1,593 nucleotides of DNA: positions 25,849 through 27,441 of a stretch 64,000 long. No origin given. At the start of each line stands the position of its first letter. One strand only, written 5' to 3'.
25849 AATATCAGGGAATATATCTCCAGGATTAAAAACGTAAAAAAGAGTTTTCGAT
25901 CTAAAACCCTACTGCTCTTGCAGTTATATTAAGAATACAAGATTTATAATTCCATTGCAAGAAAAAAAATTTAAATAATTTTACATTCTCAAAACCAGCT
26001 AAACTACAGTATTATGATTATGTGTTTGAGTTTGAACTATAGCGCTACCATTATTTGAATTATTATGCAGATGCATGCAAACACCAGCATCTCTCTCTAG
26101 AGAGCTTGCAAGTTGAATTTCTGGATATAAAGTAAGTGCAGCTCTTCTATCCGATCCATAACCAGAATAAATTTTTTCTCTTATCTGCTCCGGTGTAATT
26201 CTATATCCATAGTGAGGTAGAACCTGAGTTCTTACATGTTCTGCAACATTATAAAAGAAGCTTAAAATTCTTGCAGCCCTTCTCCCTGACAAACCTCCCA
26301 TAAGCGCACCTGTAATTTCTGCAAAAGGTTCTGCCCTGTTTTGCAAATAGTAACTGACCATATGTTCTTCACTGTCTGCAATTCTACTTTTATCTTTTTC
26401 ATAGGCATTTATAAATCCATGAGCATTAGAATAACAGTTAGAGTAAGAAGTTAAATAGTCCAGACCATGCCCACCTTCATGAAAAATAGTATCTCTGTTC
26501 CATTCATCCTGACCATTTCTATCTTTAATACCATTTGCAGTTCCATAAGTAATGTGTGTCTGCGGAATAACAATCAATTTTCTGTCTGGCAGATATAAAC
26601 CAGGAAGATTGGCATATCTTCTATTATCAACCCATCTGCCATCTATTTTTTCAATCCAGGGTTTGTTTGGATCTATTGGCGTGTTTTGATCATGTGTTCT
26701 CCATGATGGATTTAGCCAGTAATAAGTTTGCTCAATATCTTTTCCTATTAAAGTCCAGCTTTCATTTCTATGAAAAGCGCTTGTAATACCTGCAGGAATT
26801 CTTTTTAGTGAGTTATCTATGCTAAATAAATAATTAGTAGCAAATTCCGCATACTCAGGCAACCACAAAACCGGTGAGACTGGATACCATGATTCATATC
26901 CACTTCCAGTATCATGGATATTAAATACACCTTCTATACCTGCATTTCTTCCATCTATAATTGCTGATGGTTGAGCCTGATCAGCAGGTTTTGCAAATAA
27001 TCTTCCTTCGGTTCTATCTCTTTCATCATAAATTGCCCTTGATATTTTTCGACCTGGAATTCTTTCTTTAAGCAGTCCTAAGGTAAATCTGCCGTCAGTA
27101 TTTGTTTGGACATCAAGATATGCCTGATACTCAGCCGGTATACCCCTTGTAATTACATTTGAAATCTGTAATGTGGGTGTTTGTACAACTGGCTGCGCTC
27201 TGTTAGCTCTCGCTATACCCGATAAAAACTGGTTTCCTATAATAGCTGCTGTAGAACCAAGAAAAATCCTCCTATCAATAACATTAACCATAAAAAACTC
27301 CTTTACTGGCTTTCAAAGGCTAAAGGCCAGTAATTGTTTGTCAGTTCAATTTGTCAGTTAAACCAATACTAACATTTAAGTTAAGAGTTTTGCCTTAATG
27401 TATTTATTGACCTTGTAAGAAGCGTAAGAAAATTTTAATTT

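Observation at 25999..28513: Two-gene islet encoding a lysine-free 355-aa protein and a Tat-secreted HExxH peptidase-like protein between speH and the mla operon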

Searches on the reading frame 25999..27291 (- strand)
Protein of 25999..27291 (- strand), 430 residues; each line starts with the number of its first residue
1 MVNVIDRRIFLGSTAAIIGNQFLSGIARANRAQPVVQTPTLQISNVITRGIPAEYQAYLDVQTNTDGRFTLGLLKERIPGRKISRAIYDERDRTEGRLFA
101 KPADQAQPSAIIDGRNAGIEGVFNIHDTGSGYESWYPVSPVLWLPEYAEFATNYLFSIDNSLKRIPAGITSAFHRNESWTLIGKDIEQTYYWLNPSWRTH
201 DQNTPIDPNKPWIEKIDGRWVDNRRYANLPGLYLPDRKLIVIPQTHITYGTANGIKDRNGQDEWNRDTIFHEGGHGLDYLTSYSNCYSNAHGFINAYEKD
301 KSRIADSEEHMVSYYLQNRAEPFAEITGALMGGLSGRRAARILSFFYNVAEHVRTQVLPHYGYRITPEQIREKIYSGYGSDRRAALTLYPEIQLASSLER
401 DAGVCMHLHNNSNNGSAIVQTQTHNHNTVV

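Call 4: search_protein_families(library=pfam, proteins=[window:25999-27291:-], max_evalue=1)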
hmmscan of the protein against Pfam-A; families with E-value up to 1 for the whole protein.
window:25999-27291:- (430 aa): 1 family
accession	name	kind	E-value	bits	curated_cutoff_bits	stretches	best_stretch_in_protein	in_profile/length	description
PF07737.17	ATLF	-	0.04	14.1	27.4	1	257-325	104-164/193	Anthrax toxin lethal factor, N- and C-terminal domain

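Call 5: search_protein_families(library=ncbifam, proteins=[window:25999-27291:-], max_evalue=1)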
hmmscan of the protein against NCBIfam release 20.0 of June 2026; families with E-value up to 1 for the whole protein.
window:25999-27291:- (430 aa): 0 families

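Call 8: find_homologous_proteins(query=window:25999-27291:-, max_evalue=0.01)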
Query window:25999-27291:- (430 aa): 16 proteins with E <= 0.01 among 3777 candidates.
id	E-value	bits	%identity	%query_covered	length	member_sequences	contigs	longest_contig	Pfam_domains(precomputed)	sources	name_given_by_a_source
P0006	1.6e-296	1001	100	100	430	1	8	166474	-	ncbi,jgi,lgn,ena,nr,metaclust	ncbi:MAG: hypothetical protein A3I68_08660 [Candidatus Melainabacteria bacterium RIFCSPLOWO2_02_FULL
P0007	3.1e-226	769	77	97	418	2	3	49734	-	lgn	-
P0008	2.4e-207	707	73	97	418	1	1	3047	-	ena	-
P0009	4.1e-195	667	68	96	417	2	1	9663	-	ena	-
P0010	1.0e-193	662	69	96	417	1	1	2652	-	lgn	-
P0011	6.0e-163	561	59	99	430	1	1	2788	-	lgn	-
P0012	3.0e-132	460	49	93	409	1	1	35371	-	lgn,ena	-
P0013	5.6e-112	393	45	94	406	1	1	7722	-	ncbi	-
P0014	1.8e-111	391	47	93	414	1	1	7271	-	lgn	-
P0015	5.0e-110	386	45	93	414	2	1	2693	-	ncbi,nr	ncbi:MAG: hypothetical protein HYZ79_03845 [Candidatus Melainabacteria bacterium]|nr:hypothetical pr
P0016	1.4e-108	382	46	93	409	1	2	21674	-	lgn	-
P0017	2.7e-107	377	47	87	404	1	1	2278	-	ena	-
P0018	2.5e-106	374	45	93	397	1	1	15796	-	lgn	-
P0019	2.3e-103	364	45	87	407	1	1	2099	PF07737.18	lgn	-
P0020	4.1e-98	347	43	88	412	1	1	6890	-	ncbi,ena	-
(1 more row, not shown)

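Call 28: search_solved_structures(query=A2, max_evalue=10, show_alignments=3)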
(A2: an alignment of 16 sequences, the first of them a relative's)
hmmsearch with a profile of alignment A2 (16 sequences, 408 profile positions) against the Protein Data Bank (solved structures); distinct sequences matched with E-value up to 10: 2.
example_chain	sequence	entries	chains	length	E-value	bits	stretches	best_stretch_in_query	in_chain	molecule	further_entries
6fpc_A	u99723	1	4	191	0.38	12.9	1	271-317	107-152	PRO-PRO endopeptidase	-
2l0r_A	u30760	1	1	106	0.47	12.6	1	273-329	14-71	Lethal factor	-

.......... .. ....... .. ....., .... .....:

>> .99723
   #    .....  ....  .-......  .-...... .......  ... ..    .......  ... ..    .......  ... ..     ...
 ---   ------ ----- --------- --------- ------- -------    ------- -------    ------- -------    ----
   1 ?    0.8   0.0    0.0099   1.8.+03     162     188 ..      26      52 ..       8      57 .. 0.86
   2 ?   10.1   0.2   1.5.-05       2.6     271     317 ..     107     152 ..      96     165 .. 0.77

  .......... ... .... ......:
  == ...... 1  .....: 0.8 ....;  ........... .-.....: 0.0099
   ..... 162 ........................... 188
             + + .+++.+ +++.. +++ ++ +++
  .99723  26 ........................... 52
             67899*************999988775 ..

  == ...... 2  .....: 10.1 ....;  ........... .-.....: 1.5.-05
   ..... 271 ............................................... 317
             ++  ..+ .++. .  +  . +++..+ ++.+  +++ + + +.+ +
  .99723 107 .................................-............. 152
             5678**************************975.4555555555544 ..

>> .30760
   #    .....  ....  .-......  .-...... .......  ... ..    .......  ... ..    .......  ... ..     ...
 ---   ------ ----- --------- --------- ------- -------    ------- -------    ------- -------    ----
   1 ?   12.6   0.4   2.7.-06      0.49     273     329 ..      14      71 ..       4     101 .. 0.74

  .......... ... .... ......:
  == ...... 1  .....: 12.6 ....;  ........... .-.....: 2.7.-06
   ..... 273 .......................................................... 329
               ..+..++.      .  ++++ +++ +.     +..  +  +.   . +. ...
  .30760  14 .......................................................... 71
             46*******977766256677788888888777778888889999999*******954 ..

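Call 30: find_encoding_contigs(protein=P0012, flank=10000, max_places=2)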
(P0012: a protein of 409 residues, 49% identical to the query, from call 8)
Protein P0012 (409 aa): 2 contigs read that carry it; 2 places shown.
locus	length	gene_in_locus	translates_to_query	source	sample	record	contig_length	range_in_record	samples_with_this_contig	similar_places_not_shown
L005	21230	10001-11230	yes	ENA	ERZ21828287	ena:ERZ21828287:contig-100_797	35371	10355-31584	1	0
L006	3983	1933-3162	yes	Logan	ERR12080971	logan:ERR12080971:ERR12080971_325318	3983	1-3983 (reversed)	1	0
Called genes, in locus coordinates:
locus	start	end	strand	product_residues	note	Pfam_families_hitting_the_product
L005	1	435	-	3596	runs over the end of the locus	?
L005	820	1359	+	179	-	PF00571:CBS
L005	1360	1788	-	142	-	-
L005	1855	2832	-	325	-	PF00248:Aldo_ket_red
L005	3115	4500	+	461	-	-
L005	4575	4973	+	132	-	PF01878:EVE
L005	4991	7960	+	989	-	PF18083:PutA_N, PF01619:Pro_dh, PF00171:Aldedh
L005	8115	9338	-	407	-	-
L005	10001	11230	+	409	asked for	-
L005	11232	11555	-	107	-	PF03647:Tmemb_14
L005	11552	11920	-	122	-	PF03647:Tmemb_14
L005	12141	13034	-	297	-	PF00892:EamA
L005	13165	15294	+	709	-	PF02771:Acyl-CoA_dh_N, PF02770:Acyl-CoA_dh_M, PF00441:Acyl-CoA_dh_1, PF21343:ACAD9-ACADV_C (weak)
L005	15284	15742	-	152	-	PF04892:VanZ-LLP1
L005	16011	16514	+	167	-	PF08282:Hydrolase_3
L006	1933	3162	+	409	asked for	-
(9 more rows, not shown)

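Call 31: find_encoding_contigs(protein=P0016, flank=10000, max_places=2)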
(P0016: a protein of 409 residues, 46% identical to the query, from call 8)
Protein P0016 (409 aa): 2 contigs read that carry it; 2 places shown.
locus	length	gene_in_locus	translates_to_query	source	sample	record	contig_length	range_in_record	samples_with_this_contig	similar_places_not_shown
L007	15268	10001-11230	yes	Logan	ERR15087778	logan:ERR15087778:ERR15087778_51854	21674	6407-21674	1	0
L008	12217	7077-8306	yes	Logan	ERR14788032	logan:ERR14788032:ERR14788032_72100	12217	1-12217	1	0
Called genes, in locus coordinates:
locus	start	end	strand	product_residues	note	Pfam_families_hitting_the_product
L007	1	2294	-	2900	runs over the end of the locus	?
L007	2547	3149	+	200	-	PF00571:CBS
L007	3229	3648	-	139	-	-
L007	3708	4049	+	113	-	-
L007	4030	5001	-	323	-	PF00248:Aldo_ket_red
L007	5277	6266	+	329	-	-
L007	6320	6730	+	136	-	PF01878:EVE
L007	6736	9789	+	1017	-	PF18083:PutA_N, PF01619:Pro_dh, PF00171:Aldedh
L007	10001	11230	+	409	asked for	-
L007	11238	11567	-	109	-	PF03647:Tmemb_14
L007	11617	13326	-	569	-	PF02074:Peptidase_M32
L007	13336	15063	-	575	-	PF02074:Peptidase_M32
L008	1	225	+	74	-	?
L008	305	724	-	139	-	-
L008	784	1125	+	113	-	-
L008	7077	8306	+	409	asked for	-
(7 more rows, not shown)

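Call 46: predict_structure(alignment_id=A2)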
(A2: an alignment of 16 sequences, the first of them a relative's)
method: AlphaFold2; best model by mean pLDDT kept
length: 430 residues; sequences in the alignment: 16
mean_pLDDT: 80.9   pTM: 0.79
mean pLDDT of the five models: 80.9, 75.1, 73.9, 73.2, 73.2
residues with pLDDT >= 90: 221; 70-90: 125; 50-70: 18; < 50: 66
segments of 3 or more residues with pLDDT < 50: 1-8, 10-35, 394-402, 409-430
pLDDT, mean of each block of 10 residues (from residue 1): 40 45 37 59 95 96 89 89 89 87 86 91 91 91 92 95 96 94 93 91 79 80 85 91 90 87 93 94 85 96 87 85 95 88 92 97 96 89 69 49 51 29 26
secondary structure, 60 per line:
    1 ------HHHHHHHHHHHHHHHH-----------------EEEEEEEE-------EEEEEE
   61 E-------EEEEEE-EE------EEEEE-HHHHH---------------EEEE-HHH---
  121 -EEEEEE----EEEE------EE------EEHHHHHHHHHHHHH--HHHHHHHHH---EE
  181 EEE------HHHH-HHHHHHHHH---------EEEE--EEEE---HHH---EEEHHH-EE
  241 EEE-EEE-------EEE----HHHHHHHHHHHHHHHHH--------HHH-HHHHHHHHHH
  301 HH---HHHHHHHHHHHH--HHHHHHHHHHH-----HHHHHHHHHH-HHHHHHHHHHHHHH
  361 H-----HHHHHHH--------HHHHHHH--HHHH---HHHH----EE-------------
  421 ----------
elements in order: H7-22 E40-47 E55-61 E69-74 E84-88 H90-94 E110-113 E122-127 E132-135 H152-164 H167-175 E179-183 H190-193 H195-203 E213-216 E219-222 E232-234 E239-243 E245-247 E255-257 H262-278 H291-302 H306-317 H320-330 H336-345 H347-361 H367-373 H382-388 H391-394 H398-401

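Call 65: find_encoding_contigs(protein=P0009, flank=10000, max_places=2)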
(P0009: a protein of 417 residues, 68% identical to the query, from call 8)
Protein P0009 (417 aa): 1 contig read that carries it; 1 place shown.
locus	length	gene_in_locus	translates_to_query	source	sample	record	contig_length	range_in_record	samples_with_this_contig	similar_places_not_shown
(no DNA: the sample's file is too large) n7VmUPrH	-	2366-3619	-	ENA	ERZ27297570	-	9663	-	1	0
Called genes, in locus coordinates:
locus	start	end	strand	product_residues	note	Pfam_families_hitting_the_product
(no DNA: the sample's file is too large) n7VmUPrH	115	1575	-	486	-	PF13482:RNase_H_2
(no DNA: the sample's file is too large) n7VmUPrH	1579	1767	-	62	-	-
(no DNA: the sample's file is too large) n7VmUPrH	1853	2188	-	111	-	-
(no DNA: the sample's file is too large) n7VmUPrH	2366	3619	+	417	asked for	-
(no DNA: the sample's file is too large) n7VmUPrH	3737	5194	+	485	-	PF12706:Lactamase_B_2 (weak), PF07521:RMMBL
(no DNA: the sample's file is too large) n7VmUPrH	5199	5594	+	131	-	-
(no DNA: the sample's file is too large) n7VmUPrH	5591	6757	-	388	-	PF00155:Aminotran_1_2, PF00266:Aminotran_5 (weak)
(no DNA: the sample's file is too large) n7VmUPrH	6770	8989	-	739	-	-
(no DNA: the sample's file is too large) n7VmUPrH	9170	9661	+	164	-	?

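Call 66: find_encoding_contigs(protein=P0007, flank=10000, max_places=3)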
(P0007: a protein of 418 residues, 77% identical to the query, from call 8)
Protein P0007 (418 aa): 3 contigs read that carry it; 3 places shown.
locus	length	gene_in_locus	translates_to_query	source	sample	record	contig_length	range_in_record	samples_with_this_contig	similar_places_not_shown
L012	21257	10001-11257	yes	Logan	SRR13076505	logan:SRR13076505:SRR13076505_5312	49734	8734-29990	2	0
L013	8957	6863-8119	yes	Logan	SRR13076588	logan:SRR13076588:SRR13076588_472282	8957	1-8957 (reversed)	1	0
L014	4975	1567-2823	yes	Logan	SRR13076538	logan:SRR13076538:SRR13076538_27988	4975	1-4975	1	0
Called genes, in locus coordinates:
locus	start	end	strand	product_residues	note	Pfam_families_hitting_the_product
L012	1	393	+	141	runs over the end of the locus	-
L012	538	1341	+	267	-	PF02405:MlaE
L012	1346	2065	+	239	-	PF00005:ABC_tran, PF13304:AAA_21 (faint)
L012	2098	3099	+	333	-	PF02470:MlaD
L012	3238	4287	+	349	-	-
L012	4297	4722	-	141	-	PF00254:FKBP_C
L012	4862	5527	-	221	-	PF00535:Glycos_transf_2, PF10111:Glyco_tranf_2_2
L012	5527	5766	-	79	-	-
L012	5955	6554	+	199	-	-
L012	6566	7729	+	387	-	-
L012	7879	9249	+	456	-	-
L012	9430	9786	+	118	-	-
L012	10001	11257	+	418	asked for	-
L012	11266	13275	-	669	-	-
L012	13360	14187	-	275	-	PF00089:Trypsin, PF10459:Peptidase_S46 (faint), PF13365:Trypsin_2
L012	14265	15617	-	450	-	PF07394:DUF1501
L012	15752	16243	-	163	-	-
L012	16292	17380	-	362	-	PF01757:Acyl_transf_3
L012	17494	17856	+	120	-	-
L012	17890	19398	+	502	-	PF03372:Exo_endo_phos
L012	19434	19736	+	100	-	PF01541:GIY-YIG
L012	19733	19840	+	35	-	-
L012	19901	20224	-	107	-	PF00076:RRM_1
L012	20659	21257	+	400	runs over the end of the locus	PF00270:DEAD, PF04851:ResIII, PF00271:Helicase_C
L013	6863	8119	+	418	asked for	-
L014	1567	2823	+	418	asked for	-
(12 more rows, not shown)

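Call 87: search_protein_families(library=padloc, proteins=[window:25999-27291:-], max_evalue=1)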
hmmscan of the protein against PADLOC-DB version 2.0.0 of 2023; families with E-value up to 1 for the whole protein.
window:25999-27291:- (430 aa): 0 families
